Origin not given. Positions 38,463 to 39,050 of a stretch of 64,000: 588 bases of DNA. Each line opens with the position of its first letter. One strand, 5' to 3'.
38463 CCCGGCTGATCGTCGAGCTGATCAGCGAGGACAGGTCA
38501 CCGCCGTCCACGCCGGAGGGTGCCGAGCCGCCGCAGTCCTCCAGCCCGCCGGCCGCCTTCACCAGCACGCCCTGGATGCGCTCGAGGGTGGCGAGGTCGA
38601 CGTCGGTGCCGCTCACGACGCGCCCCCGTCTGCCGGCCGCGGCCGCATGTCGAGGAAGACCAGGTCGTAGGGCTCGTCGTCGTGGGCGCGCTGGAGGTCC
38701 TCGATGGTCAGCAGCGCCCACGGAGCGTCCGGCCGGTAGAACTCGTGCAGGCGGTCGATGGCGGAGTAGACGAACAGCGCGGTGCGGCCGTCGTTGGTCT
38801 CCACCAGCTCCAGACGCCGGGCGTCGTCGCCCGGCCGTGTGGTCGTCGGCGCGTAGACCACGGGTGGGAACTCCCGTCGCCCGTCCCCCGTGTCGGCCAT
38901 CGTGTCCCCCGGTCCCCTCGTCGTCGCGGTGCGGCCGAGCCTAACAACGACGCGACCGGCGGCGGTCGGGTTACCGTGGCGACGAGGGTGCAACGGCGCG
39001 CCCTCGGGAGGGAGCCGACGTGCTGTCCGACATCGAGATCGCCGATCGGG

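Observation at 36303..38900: Candidate system B: coupled SseB-like / EspC-like / glycine-zipper effector cassette with a putative immunity gene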

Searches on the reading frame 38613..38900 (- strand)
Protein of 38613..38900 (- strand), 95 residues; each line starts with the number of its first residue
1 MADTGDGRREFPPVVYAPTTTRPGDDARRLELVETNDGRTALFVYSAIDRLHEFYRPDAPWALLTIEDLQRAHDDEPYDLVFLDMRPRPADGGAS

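Call 3: search_protein_families(library=pfam, proteins=[window:38613-38900:-], max_evalue=1)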
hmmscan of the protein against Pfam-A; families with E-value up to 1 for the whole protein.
window:38613-38900:- (95 aa): 1 family
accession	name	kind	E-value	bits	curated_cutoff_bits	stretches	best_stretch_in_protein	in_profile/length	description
PF07179.17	SseB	-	0.0012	19.4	21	1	26-85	49-109/124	SseB protein N-terminal domain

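Call 4: search_protein_families(library=ncbifam, proteins=[window:38613-38900:-], max_evalue=1)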
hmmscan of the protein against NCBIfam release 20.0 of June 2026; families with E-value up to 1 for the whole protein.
window:38613-38900:- (95 aa): 1 family
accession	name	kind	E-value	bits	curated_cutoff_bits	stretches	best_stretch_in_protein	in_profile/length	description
NF042914.1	SAV915_dom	domain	7.3e-14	51.3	40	1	30-86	1-57/58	SAV_915 family protein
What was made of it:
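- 38613..38900 (-): g1: 95-aa soluble acidic SAV_915/SseB-family protein; candidate peptide-binding chaperone or cytoplasmic neutraliser of the hydrophobic g3 C-terminus. NCBIfam NF042914 scores 51.3 bits against a cut-off of 40 (call 4).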

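Call 31: search_solved_structures(query=A5, max_evalue=10, show_alignments=2)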
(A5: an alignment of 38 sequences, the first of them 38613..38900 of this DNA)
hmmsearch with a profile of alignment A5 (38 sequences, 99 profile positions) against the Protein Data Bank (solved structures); distinct sequences matched with E-value up to 10: 4.
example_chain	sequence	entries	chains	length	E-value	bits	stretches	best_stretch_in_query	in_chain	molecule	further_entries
3i10_A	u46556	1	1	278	0.014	18.2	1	29-71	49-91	Putative Glycerophosphoryl diester phosphodiesterase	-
8z11_A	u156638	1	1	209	0.54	13.1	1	24-49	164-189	iFCPI-7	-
9uh3_H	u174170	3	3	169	0.83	12.5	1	24-49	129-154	Fucoxanthin chlorophyll a/c binding protein VIII (FCPI-8)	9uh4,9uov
9m4f_2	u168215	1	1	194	1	12.3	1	23-49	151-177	light-harvesting protein XLH2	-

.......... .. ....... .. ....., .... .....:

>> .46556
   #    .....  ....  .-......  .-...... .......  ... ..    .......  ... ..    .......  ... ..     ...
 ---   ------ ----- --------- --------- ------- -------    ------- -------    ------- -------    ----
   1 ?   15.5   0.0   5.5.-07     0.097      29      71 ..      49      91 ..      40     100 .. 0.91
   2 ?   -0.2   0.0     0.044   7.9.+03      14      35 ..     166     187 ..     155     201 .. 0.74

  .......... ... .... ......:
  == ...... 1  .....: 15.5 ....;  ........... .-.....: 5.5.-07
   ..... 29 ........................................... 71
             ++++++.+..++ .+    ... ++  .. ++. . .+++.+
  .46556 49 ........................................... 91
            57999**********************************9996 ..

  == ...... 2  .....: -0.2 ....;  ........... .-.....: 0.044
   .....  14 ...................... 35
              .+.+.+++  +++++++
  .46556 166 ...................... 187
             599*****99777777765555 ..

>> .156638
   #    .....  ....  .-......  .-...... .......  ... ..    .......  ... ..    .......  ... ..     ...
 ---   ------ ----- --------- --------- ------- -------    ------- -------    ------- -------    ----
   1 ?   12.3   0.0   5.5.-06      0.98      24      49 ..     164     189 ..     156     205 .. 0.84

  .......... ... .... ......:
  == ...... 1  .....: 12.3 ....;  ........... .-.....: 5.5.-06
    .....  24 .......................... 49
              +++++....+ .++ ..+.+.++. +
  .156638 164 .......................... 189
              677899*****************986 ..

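Call 37: find_homologous_proteins(query=window:38613-38900:-)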
Query window:38613-38900:- (95 aa): 44 proteins with E <= 0.001 among 47 candidates.
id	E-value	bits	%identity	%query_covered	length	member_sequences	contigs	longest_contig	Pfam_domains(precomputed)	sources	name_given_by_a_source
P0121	1.1e-55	204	97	100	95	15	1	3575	-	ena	-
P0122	1.1e-53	197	95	100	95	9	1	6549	-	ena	-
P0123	2.5e-40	154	99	76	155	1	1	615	-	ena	-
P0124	1.5e-38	149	74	98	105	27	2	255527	-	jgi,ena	jgi:hypothetical protein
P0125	1.7e-37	145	74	97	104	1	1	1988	-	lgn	-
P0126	3.7e-37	144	73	96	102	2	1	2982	-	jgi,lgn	jgi:hypothetical protein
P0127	1.5e-36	142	73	98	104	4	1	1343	-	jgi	jgi:hypothetical protein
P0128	9.7e-34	133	78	86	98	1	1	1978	-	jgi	jgi:hypothetical protein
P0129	2.1e-33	132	67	94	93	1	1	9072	-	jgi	jgi:hypothetical protein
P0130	6.7e-32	127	63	99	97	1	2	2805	-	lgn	-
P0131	1.1e-31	127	66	98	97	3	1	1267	-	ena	-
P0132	1.7e-31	126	70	84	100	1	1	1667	-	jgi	jgi:hypothetical protein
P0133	1.6e-30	123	65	91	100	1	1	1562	-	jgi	jgi:hypothetical protein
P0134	9.3e-30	121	62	94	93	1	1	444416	-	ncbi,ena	-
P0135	3.0e-28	116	71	81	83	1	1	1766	-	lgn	-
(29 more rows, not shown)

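Call 49: predict_structure(alignment_id=A8)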
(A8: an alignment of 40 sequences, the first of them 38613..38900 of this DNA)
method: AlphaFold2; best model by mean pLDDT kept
length: 95 residues; sequences in the alignment: 40
mean_pLDDT: 84.3   pTM: 0.72
mean pLDDT of the five models: 84.3, 82.3, 81.6, 81.3, 76.5
residues with pLDDT >= 90: 55; 70-90: 24; 50-70: 9; < 50: 7
segments of 3 or more residues with pLDDT < 50: 92-95
pLDDT, mean of each block of 10 residues (from residue 1): 56 92 81 92 95 90 95 95 84 43
secondary structure, 60 per line:
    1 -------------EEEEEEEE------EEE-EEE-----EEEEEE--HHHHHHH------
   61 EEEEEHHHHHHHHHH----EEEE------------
elements in order: E14-21 E28-30 E32-34 E40-45 H48-54 E61-65 H66-75 E80-83
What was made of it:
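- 38613..38900 (-): The AF2 model has pLDDT 84 and an alpha/beta fold (call 49).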

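Call 53: fold_search(model_id=the predicted structure, library=pdb)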
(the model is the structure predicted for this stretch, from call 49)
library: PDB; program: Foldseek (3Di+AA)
matches with E <= 10: 313; with E <= 0.001: 0
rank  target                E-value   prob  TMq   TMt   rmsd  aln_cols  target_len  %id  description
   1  2z0r_B                1.8e-02  0.99  0.50  0.48   4.5        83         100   18  Crystal structure of hypothetical protein TTHA0547 (released 2007-11-13)
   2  2z0r_I                3.6e-02  0.99  0.54  0.51   4.7        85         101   20  Crystal structure of hypothetical protein TTHA0547 (released 2007-11-13)
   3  2z0r_C                5.0e-02  0.98  0.52  0.50   5.0        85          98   18  Crystal structure of hypothetical protein TTHA0547 (released 2007-11-13)
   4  4ev1                  7.8e-02  0.90  0.45  0.23   5.8        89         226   13  Anabaena Tic22 (protein transport) (released 2012-05-16)
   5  8xqw_Q                1.9e-01  0.51  0.39  0.18   6.4        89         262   10  Cryo-EM structure of the Ycf2-FtsHi motor complex from Chlamydomonas reinhardtii in AMPPNP bound state (released 2024-09-11)
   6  6lqs_SI               5.3e-01  0.30  0.29  0.19   7.4        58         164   12  Cryo-EM structure of 90S small subunit preribosomes in transition states (State D) (released 2020-09-16)
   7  8c3a_CU               7.8e-01  0.10  0.25  0.15  11.9        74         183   15  Crystal structure of ailanthone bound to the Candida albicans 80S ribosome (released 2024-01-10)
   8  6y6k                  8.3e-01  0.08  0.22  0.03   8.7        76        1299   21  Cryo-EM structure of a Phenuiviridae L protein (released 2020-04-08)
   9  9s37_A                9.4e-01  0.07  0.18  0.18  11.9        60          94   17  Structure of LGR4 with NB21 (released 2025-07-30)
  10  9k9u_A                9.4e-01  0.02  0.13  0.03  17.3        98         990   14  MPXV DNA polymerase complex in editing state 1 (released 2025-02-26)
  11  7mdz_HH               1.0e+00  0.15  0.29  0.17  10.7        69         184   13  80S rabbit ribosome stalled with benzamide-CHX (released 2021-09-01)
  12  8oz0_L                1.1e+00  0.14  0.29  0.18  11.2        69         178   13  Structure of a human 48S translation initiation complex with eIF4F and eIF4A (released 2024-02-07)
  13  8r6u_A                1.1e+00  0.08  0.24  0.03   8.1        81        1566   14  Structure of the SFTSV L protein in a transcription-priming state without capped RNA [TRANSCRIPTION-PRIMING (in vitro) (released 2024-04-24)
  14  6l42                  1.1e+00  0.08  0.23  0.02   8.3        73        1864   19  Structure of severe fever with thrombocytopenia syndrome virus L protein (released 2020-05-13)
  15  9y4h_AH               1.2e+00  0.12  0.29  0.17  10.8        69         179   16  Structure of guinea pig ribosome with P/E-tRNA and mRNA (released 2026-02-18)
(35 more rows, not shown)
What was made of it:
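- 38613..38900 (-): Foldseek hits TTHA0547 (probability 0.99) and Anabaena Tic22 (probability 0.90), with E-values of 0.02-0.08 (call 53).
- On SAV_915 / SseB family (g1): Foldseek gives Anabaena Tic22 at probability 0.90, TM 0.45 and E = 0.08, and TTHA0547 at probability 0.99 (call 53).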

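Call 70: find_homologous_proteins(query=A5, max_evalue=0.001)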
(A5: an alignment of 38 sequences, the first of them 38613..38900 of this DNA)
Query A5 (38 sequences) (95 aa, profile of the alignment): 972 proteins with E <= 0.001 among 6147 candidates; the best 120 are listed.
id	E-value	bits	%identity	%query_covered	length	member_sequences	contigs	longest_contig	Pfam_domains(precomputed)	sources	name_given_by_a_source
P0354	9.3e-47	174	44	85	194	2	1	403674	PF07179.18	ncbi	ncbi:SseB family protein [Phycicoccus ginsengisoli]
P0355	3.9e-44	166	40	86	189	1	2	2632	PF07179.18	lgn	-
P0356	1.7e-43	164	41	81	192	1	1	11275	PF07179.18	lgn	-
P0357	2.2e-43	164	39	80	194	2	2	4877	PF07179.18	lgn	-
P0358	2.8e-43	163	49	78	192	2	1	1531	PF07179.18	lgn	-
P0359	8.8e-43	162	45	78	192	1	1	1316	PF07179.18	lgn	-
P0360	4.2e-42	159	44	86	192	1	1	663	PF07179.18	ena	-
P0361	2.7e-41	157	40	79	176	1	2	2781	PF07179.18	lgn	-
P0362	4.6e-39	150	37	82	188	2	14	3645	PF07179.18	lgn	-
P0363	9.4e-39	149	38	86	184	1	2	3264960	PF07179.18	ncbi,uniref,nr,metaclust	ncbi:SAV_915 family protein [Cellulomonas bogoriensis]|uniref:SseB protein N-terminal domain-contain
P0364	1.2e-33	132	58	85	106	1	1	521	-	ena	-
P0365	6.6e-33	130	34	88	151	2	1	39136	-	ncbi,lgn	-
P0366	1.2e-32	129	40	80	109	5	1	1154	-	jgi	jgi:hypothetical protein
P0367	1.2e-32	129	41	74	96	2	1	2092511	-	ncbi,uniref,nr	ncbi:hypothetical protein BAY60_08760 [Prauserella muralis]|uniref:SseB protein N-terminal domain-co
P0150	2.1e-32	128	59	84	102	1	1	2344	-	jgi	jgi:hypothetical protein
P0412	1.2e-30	123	42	81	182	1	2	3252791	-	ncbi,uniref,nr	ncbi:SAV_915 family protein [Mycolicibacterium neworleansense]|uniref:SAV_915 family protein n=1 Tax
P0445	8.6e-30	120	41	80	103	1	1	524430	-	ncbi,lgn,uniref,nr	ncbi:SAV_915 family protein [Kibdelosporangium aridum]|uniref:SseB protein N-terminal domain-contain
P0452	1.7e-29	119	40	80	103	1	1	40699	-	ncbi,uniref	ncbi:SAV_915 family protein [Micromonospora sp. NPDC007230]|uniref:SAV_915 family protein n=1 Tax=Mi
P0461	3.2e-29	118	42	80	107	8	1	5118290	-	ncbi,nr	ncbi:hypothetical protein RE9427_17450 [Prescottella equi]|nr:hypothetical protein RE9427_17450 [Pre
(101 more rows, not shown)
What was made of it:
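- Tried and rejected: The profile search was needed (call 70).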

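Call 71: find_encoding_contigs(protein=P0363, flank=6000, max_places=1)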
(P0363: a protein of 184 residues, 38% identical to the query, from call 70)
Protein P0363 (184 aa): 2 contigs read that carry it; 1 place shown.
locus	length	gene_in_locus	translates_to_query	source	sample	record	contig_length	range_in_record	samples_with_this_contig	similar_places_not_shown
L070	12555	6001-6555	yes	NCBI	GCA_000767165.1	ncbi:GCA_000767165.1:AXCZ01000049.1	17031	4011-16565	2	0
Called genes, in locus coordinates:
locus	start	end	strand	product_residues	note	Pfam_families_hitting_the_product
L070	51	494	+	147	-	PF26345:ScoMcrA_N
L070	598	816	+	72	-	-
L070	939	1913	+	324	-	PF05050:Methyltransf_21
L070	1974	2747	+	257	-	-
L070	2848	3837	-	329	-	PF00248:Aldo_ket_red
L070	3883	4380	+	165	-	PF10604:Polyketide_cyc2 (weak)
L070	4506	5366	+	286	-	PF02274:ADI (faint)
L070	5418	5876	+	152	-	PF13404:HTH_AsnC-type, PF13412:HTH_24, PF01037:AsnC_trans_reg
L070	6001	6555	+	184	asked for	PF07179:SseB (faint)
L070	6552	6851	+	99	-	-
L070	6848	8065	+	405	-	-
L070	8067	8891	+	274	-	-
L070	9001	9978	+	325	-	PF00005:ABC_tran, PF13304:AAA_21 (weak), PF13732:DrrA1-3_C (weak)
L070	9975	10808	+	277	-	PF01061:ABC2_membrane, PF12698:ABC2_membrane_3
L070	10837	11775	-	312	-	PF00582:Usp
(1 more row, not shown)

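Call 72: find_encoding_contigs(protein=P0461, flank=6000, max_places=1)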
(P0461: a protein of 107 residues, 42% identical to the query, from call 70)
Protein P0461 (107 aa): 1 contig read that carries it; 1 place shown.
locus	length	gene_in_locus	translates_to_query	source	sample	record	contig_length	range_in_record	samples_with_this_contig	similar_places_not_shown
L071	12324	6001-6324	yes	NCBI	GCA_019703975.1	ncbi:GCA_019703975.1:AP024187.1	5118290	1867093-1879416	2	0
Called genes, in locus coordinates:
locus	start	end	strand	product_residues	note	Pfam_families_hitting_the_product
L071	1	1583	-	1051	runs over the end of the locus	PF00270:DEAD (faint), PF00271:Helicase_C (faint)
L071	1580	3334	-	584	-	-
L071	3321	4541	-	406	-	PF19888:DUF6361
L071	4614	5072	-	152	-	PF26340:DNA-SBD_ScoMcrA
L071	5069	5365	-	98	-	PF26345:ScoMcrA_N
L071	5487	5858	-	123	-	-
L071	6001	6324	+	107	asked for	-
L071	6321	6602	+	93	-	-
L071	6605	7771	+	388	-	PF06013:WXG100 (weak)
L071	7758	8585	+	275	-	-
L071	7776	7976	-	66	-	-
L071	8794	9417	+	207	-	PF04973:NMN_transporter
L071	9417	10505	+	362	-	PF01467:CTP_transf_like (faint), PF13521:AAA_28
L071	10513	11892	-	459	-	PF01565:FAD_binding_4, PF02913:FAD-oxidase_C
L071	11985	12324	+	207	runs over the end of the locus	PF11716:MDMPI_N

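Call 73: find_encoding_contigs(protein=P0452, flank=6000, max_places=1)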
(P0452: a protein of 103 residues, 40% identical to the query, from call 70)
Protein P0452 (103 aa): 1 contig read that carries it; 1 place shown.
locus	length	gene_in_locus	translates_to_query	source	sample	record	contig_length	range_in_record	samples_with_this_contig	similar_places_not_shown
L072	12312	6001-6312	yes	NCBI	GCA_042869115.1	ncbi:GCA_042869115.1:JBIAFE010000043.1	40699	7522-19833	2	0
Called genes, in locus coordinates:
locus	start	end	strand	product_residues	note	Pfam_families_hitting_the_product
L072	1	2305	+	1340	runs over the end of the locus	PF13191:AAA_16 (faint), PF01580:FtsK_SpoIIIE, PF01935:DUF87 (faint), PF13401:AAA_22 (faint), PF13555:AAA_29 (faint), PF25199:nSTAND_NTPase5 (faint), PF27394:Aq_aa27 (faint), PF01580:FtsK_SpoIIIE, +1 more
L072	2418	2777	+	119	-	-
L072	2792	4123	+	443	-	-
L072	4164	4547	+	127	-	PF02575:YbaB_DNA_bd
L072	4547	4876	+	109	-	-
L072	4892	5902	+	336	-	PF25547:WXG100_2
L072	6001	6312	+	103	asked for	-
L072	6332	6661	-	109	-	PF03819:MazG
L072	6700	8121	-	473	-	PF05108:T7SS_ESX1_EccB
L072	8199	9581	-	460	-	PF08817:YukD, PF19053:EccD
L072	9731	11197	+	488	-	PF00069:Pkinase, PF07714:PK_Tyr_Ser-Thr (weak)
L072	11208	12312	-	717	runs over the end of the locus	PF11992:TgpA_N, PF01841:Transglut_core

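Call 74: find_encoding_contigs(protein=P0412, flank=6000, max_places=1)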
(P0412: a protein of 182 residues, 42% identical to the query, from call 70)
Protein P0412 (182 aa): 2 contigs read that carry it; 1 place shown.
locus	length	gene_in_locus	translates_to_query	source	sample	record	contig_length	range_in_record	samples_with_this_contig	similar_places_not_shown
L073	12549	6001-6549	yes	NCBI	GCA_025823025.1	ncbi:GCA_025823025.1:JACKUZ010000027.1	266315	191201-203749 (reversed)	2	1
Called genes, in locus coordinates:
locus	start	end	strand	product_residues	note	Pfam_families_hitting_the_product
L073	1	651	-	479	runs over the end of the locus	PF21710:Spt6_S1 (faint), PF00575:S1, PF23459:S1_RRP5 (weak), PF00575:S1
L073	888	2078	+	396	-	PF13367:PrsW-protease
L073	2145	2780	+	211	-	PF01810:LysE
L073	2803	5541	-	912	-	PF02739:5_3_exonuc_N, PF01367:5_3_exonuc, PF22619:DNA_polI_exo1 (weak), PF00476:DNA_pol_A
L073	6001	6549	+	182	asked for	-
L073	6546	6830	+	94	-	-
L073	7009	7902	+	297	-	-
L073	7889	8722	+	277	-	-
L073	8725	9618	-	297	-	PF00126:HTH_1, PF03466:LysR_substrate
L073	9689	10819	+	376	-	PF01266:DAO (faint), PF01494:FAD_binding_3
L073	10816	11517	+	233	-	PF00561:Abhydrolase_1, PF12146:Hydrolase_4 (weak), PF12697:Abhydrolase_6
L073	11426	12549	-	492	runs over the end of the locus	PF01266:DAO (faint), PF01494:FAD_binding_3, PF03486:HI0933_like (faint), PF07992:Pyr_redox_2 (faint), PF13738:Pyr_redox_3 (faint)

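Call 81: find_encoding_contigs(protein=P0452, flank=10000, max_places=1)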
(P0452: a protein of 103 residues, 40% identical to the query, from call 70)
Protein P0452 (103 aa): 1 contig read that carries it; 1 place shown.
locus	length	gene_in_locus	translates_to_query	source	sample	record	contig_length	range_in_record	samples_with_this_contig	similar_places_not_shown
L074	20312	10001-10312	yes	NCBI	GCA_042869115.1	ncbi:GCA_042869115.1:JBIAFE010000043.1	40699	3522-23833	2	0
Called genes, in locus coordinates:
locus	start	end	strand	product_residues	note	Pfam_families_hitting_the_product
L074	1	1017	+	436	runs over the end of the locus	PF00082:Peptidase_S8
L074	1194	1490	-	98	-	-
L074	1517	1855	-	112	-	PF10824:T7SS_ESX_EspC (weak), PF06013:WXG100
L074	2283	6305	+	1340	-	PF13191:AAA_16 (faint), PF01580:FtsK_SpoIIIE, PF01935:DUF87 (faint), PF13401:AAA_22 (faint), PF13555:AAA_29 (faint), PF25199:nSTAND_NTPase5 (faint), PF27394:Aq_aa27 (faint), PF01580:FtsK_SpoIIIE, +1 more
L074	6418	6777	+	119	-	-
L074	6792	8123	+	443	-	-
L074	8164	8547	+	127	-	PF02575:YbaB_DNA_bd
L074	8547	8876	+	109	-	-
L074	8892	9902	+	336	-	PF25547:WXG100_2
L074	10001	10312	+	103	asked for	-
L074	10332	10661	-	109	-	PF03819:MazG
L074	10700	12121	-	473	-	PF05108:T7SS_ESX1_EccB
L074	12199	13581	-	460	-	PF08817:YukD, PF19053:EccD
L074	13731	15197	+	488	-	PF00069:Pkinase, PF07714:PK_Tyr_Ser-Thr (weak)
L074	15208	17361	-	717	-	PF11992:TgpA_N, PF01841:Transglut_core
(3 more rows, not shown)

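Call 82: find_encoding_contigs(protein=P0445, flank=8000, max_places=1)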
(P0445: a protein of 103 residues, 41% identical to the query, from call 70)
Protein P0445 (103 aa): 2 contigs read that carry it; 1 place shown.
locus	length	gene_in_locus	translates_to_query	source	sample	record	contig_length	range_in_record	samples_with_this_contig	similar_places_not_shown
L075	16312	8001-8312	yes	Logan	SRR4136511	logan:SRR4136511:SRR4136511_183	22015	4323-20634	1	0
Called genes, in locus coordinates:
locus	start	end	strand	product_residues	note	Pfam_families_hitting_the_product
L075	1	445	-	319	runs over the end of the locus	PF04227:Indigoidine_A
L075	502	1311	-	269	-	PF07070:Spo0M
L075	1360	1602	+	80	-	PF11238:DUF3039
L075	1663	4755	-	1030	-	PF00873:ACR_tran, PF02355:SecD_SecF_C (faint), PF03176:MMPL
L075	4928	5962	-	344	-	PF03631:Virul_fac_BrkB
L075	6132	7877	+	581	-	PF04851:ResIII, PF00270:DEAD, PF18766:SWI2_SNF2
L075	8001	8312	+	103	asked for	-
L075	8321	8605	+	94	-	-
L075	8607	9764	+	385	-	-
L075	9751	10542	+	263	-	-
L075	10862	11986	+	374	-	PF13407:Peripla_BP_4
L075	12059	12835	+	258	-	PF13476:AAA_23 (weak), PF02463:SMC_N, PF00005:ABC_tran, PF09818:ABC_ATPase (faint), PF13304:AAA_21 (faint)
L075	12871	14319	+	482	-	PF02653:BPD_transp_2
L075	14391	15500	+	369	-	PF00480:ROK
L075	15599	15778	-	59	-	PF24254:DUF7455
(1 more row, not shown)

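Call 83: find_encoding_contigs(protein=P0354, flank=8000, max_places=1)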
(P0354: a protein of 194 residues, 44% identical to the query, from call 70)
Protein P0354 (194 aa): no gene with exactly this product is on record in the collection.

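Call 85: search_protein_families(library=padloc, proteins=[window:38613-38900:-], max_evalue=0.01)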
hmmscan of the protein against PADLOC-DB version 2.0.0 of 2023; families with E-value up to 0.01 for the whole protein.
window:38613-38900:- (95 aa): 0 families
